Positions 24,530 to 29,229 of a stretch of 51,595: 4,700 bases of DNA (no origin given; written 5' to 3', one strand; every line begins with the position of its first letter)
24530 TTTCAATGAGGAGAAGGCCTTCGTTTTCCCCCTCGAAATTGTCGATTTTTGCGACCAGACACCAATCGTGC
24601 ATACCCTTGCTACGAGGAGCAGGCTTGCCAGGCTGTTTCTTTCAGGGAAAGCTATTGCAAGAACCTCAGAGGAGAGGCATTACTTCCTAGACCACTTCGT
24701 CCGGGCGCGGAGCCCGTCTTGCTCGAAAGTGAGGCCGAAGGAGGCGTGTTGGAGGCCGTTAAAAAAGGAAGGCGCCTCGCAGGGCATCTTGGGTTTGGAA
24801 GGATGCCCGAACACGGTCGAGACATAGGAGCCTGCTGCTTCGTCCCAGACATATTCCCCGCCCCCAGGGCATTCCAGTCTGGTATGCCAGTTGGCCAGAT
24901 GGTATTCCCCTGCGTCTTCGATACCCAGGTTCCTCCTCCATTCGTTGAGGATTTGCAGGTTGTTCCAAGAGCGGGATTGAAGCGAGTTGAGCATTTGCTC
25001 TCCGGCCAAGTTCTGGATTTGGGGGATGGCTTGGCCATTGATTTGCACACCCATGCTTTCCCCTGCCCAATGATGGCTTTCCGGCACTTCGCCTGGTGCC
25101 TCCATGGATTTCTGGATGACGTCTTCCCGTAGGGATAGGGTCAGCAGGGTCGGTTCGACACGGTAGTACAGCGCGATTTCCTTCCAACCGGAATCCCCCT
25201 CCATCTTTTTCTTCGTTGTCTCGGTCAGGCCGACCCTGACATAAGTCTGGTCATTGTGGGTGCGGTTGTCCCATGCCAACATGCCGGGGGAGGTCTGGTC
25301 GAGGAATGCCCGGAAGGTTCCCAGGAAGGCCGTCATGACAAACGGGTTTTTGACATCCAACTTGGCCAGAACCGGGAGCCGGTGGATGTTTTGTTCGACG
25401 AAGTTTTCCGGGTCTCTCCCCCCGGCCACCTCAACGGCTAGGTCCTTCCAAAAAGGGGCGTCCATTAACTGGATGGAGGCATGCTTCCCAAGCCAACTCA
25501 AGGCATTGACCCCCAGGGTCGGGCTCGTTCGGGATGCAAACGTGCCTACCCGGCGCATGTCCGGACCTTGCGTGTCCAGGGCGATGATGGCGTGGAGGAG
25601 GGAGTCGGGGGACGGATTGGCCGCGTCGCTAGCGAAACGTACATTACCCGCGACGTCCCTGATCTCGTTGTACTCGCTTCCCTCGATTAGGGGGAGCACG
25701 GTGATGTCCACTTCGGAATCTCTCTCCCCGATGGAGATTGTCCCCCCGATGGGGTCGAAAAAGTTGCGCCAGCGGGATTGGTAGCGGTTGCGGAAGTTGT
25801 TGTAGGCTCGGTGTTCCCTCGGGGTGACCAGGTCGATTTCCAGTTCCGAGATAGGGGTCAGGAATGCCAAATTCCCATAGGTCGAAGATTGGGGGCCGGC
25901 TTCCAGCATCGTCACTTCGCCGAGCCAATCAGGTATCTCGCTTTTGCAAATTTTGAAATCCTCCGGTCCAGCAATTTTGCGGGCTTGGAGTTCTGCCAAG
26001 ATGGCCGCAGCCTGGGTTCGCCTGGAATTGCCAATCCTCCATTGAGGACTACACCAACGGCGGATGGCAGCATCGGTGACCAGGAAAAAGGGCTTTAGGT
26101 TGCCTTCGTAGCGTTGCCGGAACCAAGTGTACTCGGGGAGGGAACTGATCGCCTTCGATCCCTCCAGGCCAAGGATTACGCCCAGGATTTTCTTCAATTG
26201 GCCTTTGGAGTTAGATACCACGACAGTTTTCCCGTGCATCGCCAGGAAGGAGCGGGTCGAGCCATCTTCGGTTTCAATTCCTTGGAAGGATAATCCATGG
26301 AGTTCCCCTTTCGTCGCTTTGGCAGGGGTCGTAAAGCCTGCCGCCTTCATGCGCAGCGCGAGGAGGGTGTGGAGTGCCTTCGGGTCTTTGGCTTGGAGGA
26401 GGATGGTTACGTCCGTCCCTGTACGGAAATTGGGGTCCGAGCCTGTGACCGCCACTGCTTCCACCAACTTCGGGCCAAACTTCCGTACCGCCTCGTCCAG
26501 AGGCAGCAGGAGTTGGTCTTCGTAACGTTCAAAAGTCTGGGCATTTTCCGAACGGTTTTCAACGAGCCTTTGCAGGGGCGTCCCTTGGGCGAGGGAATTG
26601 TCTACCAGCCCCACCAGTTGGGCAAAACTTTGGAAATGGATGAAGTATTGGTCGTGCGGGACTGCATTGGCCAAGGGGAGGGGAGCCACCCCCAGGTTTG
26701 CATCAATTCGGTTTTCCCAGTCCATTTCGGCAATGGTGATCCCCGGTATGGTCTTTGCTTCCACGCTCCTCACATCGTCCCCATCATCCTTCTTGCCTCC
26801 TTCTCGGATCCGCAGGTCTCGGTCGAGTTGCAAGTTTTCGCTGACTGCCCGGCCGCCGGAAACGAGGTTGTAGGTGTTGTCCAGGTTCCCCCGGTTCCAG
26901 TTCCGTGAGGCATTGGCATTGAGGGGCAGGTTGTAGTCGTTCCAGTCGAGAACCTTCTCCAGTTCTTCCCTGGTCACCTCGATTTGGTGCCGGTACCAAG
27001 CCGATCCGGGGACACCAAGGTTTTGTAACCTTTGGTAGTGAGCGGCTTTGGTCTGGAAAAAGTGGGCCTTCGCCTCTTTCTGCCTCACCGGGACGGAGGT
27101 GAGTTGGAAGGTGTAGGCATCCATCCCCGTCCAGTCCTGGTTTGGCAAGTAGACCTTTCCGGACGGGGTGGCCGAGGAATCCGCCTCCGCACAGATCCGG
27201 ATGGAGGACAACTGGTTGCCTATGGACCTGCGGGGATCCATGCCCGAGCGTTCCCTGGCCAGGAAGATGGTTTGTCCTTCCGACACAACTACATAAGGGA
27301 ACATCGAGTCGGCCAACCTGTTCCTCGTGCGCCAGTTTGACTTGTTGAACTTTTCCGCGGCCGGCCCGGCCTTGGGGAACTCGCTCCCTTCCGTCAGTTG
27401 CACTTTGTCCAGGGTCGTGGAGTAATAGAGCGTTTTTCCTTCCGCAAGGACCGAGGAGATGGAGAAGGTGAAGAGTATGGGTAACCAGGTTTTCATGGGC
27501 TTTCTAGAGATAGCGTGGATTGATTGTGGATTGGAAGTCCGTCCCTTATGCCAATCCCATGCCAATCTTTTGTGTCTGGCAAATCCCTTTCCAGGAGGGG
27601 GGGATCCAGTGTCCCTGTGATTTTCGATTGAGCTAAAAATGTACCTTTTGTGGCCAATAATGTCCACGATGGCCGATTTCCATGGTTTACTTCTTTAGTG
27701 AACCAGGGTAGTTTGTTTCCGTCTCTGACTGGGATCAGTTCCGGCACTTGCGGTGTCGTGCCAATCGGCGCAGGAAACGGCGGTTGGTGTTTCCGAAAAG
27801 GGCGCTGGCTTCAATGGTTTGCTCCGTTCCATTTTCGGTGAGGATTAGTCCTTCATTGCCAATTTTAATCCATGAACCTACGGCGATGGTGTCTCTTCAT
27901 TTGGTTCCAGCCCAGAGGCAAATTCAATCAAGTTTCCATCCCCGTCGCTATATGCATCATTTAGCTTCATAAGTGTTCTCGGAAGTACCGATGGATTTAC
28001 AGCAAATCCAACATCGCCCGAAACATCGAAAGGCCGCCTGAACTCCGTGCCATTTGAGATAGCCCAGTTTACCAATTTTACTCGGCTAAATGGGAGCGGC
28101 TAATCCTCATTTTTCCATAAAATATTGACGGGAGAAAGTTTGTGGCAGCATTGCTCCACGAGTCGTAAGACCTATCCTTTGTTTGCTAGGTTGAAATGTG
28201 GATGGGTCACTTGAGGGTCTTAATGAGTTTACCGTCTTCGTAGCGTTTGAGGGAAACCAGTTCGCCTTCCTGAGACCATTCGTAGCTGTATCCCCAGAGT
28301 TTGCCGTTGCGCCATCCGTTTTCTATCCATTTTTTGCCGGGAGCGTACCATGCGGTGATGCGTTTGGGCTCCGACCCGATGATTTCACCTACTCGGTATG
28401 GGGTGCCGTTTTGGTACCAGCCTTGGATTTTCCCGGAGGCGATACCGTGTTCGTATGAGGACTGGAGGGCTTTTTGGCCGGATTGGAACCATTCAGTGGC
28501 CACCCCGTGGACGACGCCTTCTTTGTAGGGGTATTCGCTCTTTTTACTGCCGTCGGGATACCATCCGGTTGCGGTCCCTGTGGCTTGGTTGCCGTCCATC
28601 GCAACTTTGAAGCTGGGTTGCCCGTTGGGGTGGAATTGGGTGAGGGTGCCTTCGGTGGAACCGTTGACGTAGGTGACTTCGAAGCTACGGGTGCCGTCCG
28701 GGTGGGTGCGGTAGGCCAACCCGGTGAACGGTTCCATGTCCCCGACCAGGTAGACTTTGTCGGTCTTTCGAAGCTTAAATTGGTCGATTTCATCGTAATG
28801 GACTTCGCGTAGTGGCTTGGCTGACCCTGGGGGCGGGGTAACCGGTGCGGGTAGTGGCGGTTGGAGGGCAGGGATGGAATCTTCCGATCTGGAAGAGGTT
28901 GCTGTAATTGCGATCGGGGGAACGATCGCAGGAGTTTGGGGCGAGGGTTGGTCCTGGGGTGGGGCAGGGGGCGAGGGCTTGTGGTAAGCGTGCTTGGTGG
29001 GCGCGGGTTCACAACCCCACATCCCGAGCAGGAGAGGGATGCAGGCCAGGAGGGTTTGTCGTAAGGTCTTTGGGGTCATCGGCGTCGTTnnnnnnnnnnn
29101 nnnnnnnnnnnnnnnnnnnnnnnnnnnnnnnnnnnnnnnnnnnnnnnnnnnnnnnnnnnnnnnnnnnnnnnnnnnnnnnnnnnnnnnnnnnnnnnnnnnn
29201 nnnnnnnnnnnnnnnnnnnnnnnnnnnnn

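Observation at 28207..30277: An FtsX-like permease is coupled to a YwqK lipoprotein, mirroring the NBD + YwqK pair at 10.5-12.7 kb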

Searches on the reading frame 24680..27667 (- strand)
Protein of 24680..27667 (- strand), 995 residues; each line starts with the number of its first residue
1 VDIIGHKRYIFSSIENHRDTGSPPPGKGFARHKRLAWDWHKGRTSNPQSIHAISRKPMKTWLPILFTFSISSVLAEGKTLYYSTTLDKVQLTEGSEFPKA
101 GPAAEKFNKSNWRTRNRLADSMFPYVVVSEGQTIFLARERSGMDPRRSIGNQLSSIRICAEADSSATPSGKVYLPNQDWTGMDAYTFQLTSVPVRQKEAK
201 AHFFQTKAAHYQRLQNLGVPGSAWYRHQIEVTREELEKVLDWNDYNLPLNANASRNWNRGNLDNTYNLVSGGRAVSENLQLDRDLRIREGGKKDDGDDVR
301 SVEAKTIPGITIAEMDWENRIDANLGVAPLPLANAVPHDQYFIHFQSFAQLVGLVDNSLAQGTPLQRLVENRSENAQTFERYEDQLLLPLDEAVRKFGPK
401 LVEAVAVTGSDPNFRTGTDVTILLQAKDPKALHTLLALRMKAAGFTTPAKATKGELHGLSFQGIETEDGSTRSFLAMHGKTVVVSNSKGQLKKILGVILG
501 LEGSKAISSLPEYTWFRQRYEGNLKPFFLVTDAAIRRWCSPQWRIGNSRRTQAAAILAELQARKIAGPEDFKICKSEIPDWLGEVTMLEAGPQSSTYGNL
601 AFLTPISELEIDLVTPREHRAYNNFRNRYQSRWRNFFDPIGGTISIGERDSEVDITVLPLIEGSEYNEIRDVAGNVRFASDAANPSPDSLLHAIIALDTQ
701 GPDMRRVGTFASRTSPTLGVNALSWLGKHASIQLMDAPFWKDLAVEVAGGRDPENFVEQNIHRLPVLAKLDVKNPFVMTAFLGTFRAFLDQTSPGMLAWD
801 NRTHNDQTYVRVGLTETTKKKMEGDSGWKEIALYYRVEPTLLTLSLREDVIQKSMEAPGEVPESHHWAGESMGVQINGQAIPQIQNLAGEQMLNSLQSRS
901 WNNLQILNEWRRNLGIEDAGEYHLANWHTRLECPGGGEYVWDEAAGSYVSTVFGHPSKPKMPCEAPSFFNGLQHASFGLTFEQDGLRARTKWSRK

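Call 3: search_protein_families(library=pfam, proteins=[window:24680-27667:-], max_evalue=0.01)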
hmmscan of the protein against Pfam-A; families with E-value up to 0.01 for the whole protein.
window:24680-27667:- (995 aa): 0 families

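Call 42: find_homologous_proteins(query=window:24680-27466:-, max_evalue=0.001)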
Query window:24680-27466:- (928 aa): 503 proteins with E <= 0.001 among 8000 candidates; the best 120 are listed.
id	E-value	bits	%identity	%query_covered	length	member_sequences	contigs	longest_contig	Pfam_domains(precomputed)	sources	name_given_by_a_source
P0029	0.0e+0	2147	100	100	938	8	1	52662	-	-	-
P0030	0.0e+0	1461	67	99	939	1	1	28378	-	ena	-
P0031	0.0e+0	1222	59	100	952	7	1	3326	-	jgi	-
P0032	0.0e+0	1215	59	99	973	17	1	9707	-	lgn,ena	-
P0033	0.0e+0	1203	58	100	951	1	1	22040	-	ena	-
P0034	0.0e+0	1104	60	88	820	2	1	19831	-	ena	-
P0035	3.6e-287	973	49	100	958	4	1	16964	-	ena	-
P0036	7.8e-286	969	50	99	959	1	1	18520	-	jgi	jgi:hypothetical protein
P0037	1.8e-285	968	50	99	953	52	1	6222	-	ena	-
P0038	2.2e-284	964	49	99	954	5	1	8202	-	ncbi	-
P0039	6.6e-284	963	49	99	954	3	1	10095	-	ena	-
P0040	1.0e-283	962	49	99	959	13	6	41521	-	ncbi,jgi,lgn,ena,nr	ncbi:MAG: hypothetical protein HN675_14935 [Opitutae bacterium]|nr:hypothetical protein [Opitutae ba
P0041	6.3e-281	953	48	99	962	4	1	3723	-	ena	-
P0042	1.0e-194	668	38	100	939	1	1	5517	-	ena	-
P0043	1.5e-194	667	39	100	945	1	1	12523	-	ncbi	ncbi:MAG: hypothetical protein R6V56_06340 [Lentisphaeria bacterium]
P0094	5.8e-178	612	38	94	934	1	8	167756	-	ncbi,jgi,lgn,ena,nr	ncbi:MAG: hypothetical protein CML14_06135 [Puniceicoccaceae bacterium]|nr:hypothetical protein [Pun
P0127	3.7e-170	586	36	100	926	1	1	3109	PF11832.14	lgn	-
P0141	2.6e-167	577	37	96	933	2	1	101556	-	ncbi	ncbi:MAG: hypothetical protein ACYC3X_12235 [Pirellulaceae bacterium]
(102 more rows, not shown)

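Call 43: find_encoding_contigs(protein=P0094, flank=8000, max_places=1)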
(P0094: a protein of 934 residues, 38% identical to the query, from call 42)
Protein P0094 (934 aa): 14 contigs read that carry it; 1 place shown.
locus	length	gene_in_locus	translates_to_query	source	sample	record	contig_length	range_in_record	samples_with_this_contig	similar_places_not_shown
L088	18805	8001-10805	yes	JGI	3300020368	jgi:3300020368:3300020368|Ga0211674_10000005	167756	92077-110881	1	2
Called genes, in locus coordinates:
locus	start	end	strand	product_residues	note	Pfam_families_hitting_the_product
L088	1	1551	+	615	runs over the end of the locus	PF00884:Sulfatase, PF01663:Phosphodiest (faint), PF00884:Sulfatase, PF16347:SGSH_C (faint)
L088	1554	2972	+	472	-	PF00884:Sulfatase, PF01663:Phosphodiest, PF16347:SGSH_C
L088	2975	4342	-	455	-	-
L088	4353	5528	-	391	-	PF03462:PCRF, PF00472:RF-1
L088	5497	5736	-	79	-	PF01507:PAPS_reduct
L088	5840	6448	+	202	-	PF13580:SIS_2, PF01380:SIS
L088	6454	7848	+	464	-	PF01743:PolyA_pol, PF12627:PolyA_pol_RNAbd (faint)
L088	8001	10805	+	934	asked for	-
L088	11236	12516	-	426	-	PF00924:MS_channel_2nd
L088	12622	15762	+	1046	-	PF08305:NPCBM, PF01436:NHL (faint), PF23500:DUF7133, PF02985:HEAT (faint), PF13646:HEAT_2 (weak)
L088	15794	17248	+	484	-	PF02696:SelO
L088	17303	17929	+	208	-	PF00485:PRK (faint), PF01712:dNK, PF02223:Thymidylate_kin, PF13207:AAA_17 (faint), PF13238:AAA_18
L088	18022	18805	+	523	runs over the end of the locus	PF00884:Sulfatase, PF01663:Phosphodiest (faint), PF16347:SGSH_C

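Call 44: find_encoding_contigs(protein=P0040, flank=8000, max_places=1)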
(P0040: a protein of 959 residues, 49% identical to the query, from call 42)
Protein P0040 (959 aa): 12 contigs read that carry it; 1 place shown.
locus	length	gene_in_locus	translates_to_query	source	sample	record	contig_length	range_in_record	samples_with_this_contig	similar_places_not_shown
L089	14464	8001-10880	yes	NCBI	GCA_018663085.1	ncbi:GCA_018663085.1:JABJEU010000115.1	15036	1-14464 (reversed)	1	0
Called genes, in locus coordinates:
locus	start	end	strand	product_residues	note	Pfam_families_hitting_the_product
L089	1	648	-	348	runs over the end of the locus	PF13407:Peripla_BP_4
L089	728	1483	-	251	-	PF00106:adh_short, PF08659:KR, PF13561:adh_short_C2, PF23441:SDR (weak)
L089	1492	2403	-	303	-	PF22701:Mala_s_1-like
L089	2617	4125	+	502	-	PF07661:MORN_2 (faint)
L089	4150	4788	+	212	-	PF00005:ABC_tran, PF13304:AAA_21 (faint)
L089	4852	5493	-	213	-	PF00485:PRK (weak)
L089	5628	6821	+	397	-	PF28574:Transporter_N, PF28560:PCD-like, PF28576:Transporter_C, PF02687:FtsX (weak)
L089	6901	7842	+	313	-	-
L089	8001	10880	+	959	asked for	-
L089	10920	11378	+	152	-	PF06713:bPH_4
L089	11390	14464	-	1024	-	PF00028:Cadherin (faint), PF02494:HYR (faint), PF07523:Big_3 (faint), PF12245:Big_3_2 (faint), PF15418:DUF4625 (faint), PF16403:Bact_surface_Ig-like, PF18981:InlK_D3 (faint), PF16403:Bact_surface_Ig-like, +2 more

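Call 45: find_encoding_contigs(protein=P0141, flank=8000, max_places=1)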
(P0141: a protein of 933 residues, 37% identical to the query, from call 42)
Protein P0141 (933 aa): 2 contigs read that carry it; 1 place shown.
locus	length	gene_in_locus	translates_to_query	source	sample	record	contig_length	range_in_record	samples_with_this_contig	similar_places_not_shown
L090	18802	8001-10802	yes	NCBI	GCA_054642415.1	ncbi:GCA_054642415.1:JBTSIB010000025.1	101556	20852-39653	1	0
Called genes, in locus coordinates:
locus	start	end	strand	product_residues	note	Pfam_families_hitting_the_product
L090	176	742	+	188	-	-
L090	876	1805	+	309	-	PF04338:DUF481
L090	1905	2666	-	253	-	PF01135:PCMT, PF02475:TRM5-TYW2_MTfase, PF13489:Methyltransf_23, PF01209:Ubie_methyltran, PF13847:Methyltransf_31, PF08241:Methyltransf_11, PF08242:Methyltransf_12, PF13649:Methyltransf_25, +3 more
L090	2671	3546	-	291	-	PF01063:Aminotran_4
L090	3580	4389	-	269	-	PF02463:SMC_N (weak), PF00005:ABC_tran, PF13304:AAA_21 (faint)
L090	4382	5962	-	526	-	PF12704:MacB_PCD (faint), PF02687:FtsX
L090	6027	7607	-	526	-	PF01336:tRNA_anti-codon, PF00152:tRNA-synt_2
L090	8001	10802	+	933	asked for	-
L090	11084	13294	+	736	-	PF00069:Pkinase, PF07714:PK_Tyr_Ser-Thr, PF03109:ABC1 (weak)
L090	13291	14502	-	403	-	PF09861:Lar_N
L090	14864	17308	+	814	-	-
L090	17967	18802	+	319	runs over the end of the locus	-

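Call 70: predict_structure(alignment_id=A4)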
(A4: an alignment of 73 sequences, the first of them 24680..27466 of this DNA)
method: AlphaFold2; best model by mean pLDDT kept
length: 928 residues; sequences in the alignment: 73
mean_pLDDT: 88.7   pTM: 0.87
mean pLDDT of the five models: 88.7, 87.2, 86.4, 86.0, 86.0
residues with pLDDT >= 90: 600; 70-90: 263; 50-70: 44; < 50: 21
segments of 3 or more residues with pLDDT < 50: 1-9, 187-192, 220-223
pLDDT, mean of each block of 10 residues (from residue 1): 43 92 87 90 87 93 87 88 95 89 94 95 86 96 91 89 93 92 61 60 55 56 61 92 86 91 95 96 93 83 83 94 93 97 88 97 97 92 95 96 95 98 97 96 95 86 93 90 89 91 69 90 92 92 91 90 75 91 92 82 91 91 95 90 82 84 96 91 86 94 95 90 90 95 95 87 94 95 92 86 96 86 88 95 93 95 91 95 96 83 87 91 93
secondary structure, 60 per line:
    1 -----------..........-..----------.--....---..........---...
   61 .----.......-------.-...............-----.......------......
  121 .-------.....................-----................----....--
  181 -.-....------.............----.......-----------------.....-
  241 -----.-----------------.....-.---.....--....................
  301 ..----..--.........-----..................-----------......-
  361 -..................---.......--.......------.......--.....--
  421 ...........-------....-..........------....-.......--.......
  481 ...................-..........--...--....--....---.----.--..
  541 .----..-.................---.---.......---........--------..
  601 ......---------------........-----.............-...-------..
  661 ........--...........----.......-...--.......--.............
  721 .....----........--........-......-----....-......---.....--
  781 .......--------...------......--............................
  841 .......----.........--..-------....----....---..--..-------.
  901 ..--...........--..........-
elements in order (helices of 4 or more, strands of 3 or more residues): E12-18 H38-41 H45-54 E58-61 E66-72 H82-88 E89-96 E102-108 E115-121 H129-149 H155-170 H175-178 H184-187 H194-206 H211-217 H264-268 E274-278 H281-302 H311-319 H325-334 E335-342 E354-359 H362-379 E383-389 E392-398 E405-411 E414-418 H421-431 H444-453 E460-463 H465-471 H474-499 H501-510 E518-521 E524-527 H549-565 E573-579 E583-590 H599-606 E622-629 H635-647 E659-668 H671-681 H686-692 E699-705 H708-725 E730-737 E740-747 H749-754 H760-763 E765-770 E774-778 H781-787 E805-810 H813-847 H852-860 E872-875 E880-883 E905-915 E918-927

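Call 73: fold_search(model_id=the predicted structure, library=pdb)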
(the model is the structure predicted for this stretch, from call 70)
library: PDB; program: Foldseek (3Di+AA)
matches with E <= 10: 230; with E <= 0.001: 0
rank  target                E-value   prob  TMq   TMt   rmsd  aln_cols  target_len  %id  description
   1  3k8j                  1.6e-03  1.00  0.15  0.47  10.1       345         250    8  Structure of crystal form III of TP0453 (released 2010-10-27)
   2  3k8g_A                3.0e-03  1.00  0.16  0.46  11.2       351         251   10  Structure of crystal form I of TP0453 (released 2010-10-27)
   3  3k8h_B                1.4e-02  1.00  0.15  0.45  11.1       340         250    9  Structure of crystal form I of TP0453 (released 2010-10-27)
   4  7q3e_B                6.4e-02  0.06  0.06  0.08  27.1       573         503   10  Structure of the mouse CPLANE-RSG1 complex (released 2022-04-06)
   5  9v9n_A                2.6e-01  0.02  0.05  0.06  45.8       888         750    8  Cryo-EM structure of KICSTOR CCC complex (state 5) (released 2025-11-12)
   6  9van_A                3.8e-01  0.07  0.10  0.08  49.4       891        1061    8  Cryo-EM structure of human full length KICSTOR complex (state 2) (released 2025-11-12)
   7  9rs8_B                5.0e-01  0.04  0.06  0.11  29.3       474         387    9  human Fuzzy-Inturned (released 2025-07-30)
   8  8wak_o                5.5e-01  0.03  0.07  0.05  25.7       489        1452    9  Structure of transcribing complex 2 (TC2), the initially transcribing complex with Pol II positioned 2nt downstream of (released 2023-12-06)
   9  7qcf_D                7.2e-01  0.09  0.06  0.16  22.6       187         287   11  X-ray crystallographic structure of E. coli K-12 glycyl-tRNA synthetase alpha subunit (glyQ) (released 2022-05-04)
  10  2l3b_MODEL_1_A        7.9e-01  0.23  0.06  0.32  12.0       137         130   11  Solution NMR structure of the BT_0084 lipoprotein from Bacteroides thetaiotaomicron, Northeast Structural Geno (released 2010-11-10)
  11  8gxq_PA               9.5e-01  0.03  0.08  0.06  25.3       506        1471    9  PIC-Mediator in complex with +1 nucleosome (T40N) in MH-binding state (released 2022-11-02)
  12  5doc_B                1.0e+00  0.05  0.05  0.16  19.0       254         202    6  Crystal structure of the Human Cytomegalovirus UL53 subunit of the NEC (released 2015-11-25)
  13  7egb_o                1.1e+00  0.04  0.07  0.05  24.3       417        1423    9  TFIID-based holo PIC on SCP promoter (released 2021-05-05)
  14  5doc_A                1.2e+00  0.06  0.05  0.17  19.0       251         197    7  Crystal structure of the Human Cytomegalovirus UL53 subunit of the NEC (released 2015-11-25)
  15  5d5n_B                1.4e+00  0.03  0.04  0.14  20.0       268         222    8  Crystal Structure of the Human Cytomegalovirus pUL50-pUL53 Complex (released 2015-10-07)
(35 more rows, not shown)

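Call 75: search_protein_families(library=pfam, proteins=[P0127, window:24680-27466:-, P0094, P0141], max_evalue=10)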
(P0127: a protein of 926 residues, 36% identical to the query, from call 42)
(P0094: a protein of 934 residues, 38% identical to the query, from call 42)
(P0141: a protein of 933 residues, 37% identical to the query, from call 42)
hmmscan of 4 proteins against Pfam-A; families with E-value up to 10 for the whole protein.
P0127 (926 aa): 1 family
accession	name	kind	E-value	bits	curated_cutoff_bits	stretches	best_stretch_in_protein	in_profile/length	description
PF11832.13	DUF3352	-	4.5e-06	26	26.8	1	360-444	136-222/536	Protein of unknown function (DUF3352)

window:24680-27466:- (928 aa): 0 families

P0094 (934 aa): 1 family
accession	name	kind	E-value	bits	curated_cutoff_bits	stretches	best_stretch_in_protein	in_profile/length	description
PF22873.1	OAF_C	-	0.15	12.3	29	1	41-90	7-55/69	Out at first, C-terminal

P0141 (933 aa): 1 family
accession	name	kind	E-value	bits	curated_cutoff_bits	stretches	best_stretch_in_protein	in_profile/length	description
PF01140.25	Gag_MA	-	0.15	12.3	30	1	693-744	48-98/113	Matrix protein (MA), p15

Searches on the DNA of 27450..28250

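Call 87: search_rna_families(source=window, start=27450, end=28250, threshold=evalue, max_evalue=1)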
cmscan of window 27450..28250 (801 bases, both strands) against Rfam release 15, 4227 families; matches with E-value up to 1: 0.
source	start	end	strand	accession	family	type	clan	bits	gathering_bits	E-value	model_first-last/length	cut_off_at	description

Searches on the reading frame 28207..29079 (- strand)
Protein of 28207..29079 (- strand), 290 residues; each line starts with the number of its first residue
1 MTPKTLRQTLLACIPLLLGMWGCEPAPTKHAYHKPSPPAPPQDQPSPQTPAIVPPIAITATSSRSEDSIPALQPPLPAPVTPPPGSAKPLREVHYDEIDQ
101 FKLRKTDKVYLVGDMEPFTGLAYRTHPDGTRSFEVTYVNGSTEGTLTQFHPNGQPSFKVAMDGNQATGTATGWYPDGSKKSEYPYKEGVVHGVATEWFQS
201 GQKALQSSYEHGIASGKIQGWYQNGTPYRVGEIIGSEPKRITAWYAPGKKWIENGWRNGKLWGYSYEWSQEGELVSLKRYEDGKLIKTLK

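Call 3: search_protein_families(library=pfam, proteins=[window:28207-29079:-], max_evalue=0.01)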
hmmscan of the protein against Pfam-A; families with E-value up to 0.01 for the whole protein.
window:28207-29079:- (290 aa): 1 family
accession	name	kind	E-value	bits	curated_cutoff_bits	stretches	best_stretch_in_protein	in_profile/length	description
PF07661.19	MORN_2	-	3.9e-10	39.2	29.6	0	167-186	2-21/22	MORN repeat variant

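Call 4: search_protein_families(library=ncbifam, proteins=[window:28207-29079:-], max_evalue=0.01)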
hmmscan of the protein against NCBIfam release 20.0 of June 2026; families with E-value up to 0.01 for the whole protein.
window:28207-29079:- (290 aa): 0 families

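Call 48: search_solved_structures(query=window:28207-29079:-, max_evalue=0.01)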
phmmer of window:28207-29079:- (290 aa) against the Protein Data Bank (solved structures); distinct sequences matched with E-value up to 0.01: 0.
